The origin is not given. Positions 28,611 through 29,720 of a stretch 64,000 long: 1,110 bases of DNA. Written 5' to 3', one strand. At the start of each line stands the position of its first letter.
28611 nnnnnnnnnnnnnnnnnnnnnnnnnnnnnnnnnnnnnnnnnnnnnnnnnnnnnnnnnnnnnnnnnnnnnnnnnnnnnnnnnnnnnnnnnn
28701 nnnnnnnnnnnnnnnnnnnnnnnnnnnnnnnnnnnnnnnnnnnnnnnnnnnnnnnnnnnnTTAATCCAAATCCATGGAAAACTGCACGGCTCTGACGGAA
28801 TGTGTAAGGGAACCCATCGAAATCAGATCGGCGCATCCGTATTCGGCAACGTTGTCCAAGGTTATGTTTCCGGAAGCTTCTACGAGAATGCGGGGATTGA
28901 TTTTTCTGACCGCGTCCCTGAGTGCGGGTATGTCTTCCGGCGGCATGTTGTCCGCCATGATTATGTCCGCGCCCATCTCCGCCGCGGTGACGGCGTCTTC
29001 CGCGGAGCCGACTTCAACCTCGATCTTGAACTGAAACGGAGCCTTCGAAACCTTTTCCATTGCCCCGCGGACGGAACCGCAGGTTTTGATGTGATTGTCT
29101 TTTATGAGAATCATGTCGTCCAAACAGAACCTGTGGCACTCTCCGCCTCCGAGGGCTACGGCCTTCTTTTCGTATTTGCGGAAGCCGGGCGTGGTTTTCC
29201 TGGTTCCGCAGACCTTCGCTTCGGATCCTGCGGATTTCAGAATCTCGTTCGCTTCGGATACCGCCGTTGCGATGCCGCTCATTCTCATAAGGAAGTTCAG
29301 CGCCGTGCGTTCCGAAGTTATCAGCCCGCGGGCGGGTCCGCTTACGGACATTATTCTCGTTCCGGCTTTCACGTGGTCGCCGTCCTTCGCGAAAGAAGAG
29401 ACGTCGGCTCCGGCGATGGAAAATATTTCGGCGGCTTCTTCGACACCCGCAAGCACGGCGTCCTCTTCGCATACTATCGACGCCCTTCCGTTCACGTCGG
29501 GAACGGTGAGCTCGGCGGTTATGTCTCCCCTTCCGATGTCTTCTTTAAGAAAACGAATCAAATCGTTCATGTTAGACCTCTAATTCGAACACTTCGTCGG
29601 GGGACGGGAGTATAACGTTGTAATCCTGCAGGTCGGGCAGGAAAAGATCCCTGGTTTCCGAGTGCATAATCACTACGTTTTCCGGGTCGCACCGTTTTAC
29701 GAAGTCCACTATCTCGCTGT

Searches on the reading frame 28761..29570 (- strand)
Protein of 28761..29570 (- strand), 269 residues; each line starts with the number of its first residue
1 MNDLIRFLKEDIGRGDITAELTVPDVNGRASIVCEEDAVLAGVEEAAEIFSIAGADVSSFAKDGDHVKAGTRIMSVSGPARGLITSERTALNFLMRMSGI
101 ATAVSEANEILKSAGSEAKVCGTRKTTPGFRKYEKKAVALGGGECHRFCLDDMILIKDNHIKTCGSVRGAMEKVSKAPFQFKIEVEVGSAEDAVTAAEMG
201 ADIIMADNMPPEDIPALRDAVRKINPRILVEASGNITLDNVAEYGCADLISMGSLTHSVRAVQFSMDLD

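Call 68: search_protein_families(library=pfam, proteins=[window:28761-29570:-], max_evalue=0.00001)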
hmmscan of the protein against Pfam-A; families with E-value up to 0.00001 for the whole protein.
window:28761-29570:- (269 aa): 2 families
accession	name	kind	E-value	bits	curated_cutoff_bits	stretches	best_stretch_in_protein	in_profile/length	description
PF01729.25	QRPTase_C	-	1.6e-52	178.1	23.1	1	100-267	1-169/169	Quinolinate phosphoribosyl transferase, C-terminal domain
PF02749.22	QRPTase_N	-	2e-23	82.8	27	1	16-98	1-82/82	Quinolinate phosphoribosyl transferase, N-terminal domain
